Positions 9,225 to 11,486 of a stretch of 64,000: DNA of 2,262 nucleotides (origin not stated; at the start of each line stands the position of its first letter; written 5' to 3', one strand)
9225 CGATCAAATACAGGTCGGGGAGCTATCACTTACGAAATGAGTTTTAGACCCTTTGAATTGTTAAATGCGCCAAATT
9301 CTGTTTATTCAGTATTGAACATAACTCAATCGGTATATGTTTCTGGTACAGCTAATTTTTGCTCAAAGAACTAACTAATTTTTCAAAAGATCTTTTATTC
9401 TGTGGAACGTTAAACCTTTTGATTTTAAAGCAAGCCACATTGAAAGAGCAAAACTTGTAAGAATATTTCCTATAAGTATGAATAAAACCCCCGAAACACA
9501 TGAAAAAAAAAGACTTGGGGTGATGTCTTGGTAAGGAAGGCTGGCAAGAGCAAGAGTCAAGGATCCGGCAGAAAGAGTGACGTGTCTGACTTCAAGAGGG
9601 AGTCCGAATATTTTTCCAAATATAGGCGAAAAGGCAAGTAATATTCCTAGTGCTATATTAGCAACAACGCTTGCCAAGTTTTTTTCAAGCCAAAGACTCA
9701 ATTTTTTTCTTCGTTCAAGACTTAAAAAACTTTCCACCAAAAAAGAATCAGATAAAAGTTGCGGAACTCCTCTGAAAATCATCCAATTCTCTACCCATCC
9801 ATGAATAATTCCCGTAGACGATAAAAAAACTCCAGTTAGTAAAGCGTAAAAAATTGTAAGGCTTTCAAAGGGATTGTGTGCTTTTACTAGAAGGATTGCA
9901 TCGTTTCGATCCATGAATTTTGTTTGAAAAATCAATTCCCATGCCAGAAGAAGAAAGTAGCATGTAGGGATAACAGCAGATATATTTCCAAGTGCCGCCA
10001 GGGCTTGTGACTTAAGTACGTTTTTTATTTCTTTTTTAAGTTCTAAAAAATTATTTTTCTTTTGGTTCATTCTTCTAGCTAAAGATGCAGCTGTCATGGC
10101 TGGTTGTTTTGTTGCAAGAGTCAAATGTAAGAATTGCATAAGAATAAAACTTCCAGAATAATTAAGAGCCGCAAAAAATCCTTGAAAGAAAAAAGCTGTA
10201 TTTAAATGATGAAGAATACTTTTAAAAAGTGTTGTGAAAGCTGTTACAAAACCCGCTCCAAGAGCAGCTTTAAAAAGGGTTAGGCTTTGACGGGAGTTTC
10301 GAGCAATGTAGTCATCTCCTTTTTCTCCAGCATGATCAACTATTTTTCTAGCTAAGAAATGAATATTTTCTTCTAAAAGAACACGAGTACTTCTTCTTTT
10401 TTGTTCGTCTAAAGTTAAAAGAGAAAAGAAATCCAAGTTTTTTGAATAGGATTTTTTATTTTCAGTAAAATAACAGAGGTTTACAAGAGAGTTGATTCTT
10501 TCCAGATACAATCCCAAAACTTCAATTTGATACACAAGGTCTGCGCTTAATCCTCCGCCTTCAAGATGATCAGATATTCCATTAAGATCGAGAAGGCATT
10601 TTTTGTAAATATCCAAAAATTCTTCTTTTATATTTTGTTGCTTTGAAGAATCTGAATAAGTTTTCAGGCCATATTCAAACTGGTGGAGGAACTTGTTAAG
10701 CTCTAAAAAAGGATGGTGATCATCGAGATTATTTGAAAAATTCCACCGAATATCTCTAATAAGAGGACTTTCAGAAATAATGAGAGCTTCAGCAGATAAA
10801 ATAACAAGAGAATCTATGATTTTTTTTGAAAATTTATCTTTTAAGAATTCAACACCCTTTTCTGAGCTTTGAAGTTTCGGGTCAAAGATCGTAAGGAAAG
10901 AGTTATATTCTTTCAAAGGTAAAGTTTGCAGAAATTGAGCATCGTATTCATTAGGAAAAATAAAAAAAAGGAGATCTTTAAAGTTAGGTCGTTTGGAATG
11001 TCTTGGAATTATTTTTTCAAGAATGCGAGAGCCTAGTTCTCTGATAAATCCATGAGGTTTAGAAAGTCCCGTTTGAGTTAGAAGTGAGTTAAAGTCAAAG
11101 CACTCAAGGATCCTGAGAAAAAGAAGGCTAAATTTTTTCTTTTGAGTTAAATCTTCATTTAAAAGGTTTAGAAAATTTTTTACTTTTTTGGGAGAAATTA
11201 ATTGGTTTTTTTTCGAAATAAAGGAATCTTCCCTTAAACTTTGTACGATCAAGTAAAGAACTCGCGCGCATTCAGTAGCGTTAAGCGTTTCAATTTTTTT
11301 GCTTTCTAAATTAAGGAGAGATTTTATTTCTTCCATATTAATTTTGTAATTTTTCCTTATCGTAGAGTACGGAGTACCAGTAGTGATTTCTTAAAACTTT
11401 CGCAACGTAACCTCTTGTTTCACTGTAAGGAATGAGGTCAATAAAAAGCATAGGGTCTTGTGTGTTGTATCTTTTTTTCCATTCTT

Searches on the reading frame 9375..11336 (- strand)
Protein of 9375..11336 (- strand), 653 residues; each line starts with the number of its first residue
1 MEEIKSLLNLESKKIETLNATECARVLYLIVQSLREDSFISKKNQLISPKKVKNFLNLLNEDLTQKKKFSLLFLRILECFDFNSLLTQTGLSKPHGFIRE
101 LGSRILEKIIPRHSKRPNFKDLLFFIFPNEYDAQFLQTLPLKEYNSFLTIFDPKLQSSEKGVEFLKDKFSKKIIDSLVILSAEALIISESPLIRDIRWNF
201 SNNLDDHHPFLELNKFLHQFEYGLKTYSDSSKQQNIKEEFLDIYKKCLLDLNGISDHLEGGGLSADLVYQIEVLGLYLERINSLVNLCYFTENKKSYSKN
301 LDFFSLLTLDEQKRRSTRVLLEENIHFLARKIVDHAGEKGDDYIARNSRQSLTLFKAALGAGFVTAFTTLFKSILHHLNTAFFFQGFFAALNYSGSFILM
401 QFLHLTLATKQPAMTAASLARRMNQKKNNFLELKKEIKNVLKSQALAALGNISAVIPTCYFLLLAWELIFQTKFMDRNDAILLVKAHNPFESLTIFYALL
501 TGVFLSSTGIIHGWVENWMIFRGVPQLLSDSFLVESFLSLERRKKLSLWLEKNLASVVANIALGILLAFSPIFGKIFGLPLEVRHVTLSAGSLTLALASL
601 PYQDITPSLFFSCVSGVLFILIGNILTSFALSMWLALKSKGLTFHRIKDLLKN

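Call 9: search_protein_families(library=pfam, proteins=[window:9375-11336:-], max_evalue=0.01)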
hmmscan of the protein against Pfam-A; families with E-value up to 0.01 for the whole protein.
window:9375-11336:- (653 aa): 1 family
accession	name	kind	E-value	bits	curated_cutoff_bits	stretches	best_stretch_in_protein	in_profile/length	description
PF10136.14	SpecificRecomb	-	2.6e-150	502.2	24.6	1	25-652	5-623/639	Site-specific recombinase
